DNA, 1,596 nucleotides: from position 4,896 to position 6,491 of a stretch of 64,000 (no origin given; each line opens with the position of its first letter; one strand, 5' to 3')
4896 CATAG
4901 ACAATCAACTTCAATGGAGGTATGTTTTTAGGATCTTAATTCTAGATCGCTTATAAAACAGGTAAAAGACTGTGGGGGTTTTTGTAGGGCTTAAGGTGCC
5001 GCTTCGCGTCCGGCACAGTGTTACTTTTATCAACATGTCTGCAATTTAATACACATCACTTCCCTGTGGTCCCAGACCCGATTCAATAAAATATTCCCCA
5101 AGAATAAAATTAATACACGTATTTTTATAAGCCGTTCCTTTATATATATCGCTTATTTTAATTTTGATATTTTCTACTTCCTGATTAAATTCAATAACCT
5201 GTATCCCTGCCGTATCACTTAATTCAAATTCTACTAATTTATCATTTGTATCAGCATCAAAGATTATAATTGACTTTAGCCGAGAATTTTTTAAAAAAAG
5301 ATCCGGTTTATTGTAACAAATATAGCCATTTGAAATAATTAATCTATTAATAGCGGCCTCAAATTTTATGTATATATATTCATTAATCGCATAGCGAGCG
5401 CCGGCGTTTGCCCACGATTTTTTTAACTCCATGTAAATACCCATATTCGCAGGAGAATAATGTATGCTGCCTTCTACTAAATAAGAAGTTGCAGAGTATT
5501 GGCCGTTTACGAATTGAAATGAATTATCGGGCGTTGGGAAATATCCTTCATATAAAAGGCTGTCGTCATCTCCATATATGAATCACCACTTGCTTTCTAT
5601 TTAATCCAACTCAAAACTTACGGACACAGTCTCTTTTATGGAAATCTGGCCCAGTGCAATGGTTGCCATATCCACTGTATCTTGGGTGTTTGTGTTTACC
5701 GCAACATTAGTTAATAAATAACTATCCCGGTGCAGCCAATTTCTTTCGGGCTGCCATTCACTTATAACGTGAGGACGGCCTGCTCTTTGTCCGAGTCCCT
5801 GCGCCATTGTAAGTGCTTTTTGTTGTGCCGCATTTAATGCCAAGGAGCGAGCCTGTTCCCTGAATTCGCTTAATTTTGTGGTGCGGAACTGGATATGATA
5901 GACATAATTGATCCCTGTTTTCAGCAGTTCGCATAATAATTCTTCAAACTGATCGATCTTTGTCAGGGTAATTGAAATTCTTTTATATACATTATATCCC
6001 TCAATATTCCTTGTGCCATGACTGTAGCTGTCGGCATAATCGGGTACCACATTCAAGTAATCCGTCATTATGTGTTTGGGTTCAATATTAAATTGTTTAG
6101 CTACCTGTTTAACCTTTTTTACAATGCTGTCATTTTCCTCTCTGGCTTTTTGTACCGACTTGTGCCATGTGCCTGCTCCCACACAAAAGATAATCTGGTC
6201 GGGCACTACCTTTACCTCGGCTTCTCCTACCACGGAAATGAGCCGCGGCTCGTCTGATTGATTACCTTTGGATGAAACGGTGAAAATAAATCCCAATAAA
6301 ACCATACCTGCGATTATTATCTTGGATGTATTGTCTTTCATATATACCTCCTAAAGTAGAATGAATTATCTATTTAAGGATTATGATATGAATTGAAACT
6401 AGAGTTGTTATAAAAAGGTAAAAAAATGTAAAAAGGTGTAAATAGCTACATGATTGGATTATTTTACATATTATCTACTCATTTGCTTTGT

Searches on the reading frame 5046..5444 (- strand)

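Call 61: search_protein_families(library=pfam, proteins=[window:5046-5444:-], max_evalue=0.001)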
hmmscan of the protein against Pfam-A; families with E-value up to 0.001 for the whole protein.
window:5046-5444:- (132 aa): 1 family
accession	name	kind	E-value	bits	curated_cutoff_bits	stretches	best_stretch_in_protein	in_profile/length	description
PF25302.1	NADase_transloc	-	3e-13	50.6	27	1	6-112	33-141/146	NAD glycohydrolase translocation F5/8 type C domain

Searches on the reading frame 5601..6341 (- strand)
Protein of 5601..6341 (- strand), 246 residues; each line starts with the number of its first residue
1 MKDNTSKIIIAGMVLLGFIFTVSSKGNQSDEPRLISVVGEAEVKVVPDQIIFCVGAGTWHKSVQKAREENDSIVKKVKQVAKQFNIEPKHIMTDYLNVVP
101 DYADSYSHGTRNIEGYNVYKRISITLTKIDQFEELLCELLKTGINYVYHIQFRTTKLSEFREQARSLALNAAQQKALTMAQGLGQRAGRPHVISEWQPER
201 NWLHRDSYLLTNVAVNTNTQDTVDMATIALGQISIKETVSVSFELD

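Call 61: search_protein_families(library=pfam, proteins=[window:5601-6341:-], max_evalue=0.001)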
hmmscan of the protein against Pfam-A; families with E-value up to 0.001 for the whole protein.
window:5601-6341:- (246 aa): 1 family
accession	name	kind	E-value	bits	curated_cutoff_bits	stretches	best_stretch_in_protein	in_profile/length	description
PF04402.19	SIMPL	-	1.5e-33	117.2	25.2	1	35-243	1-205/205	Protein of unknown function (DUF541)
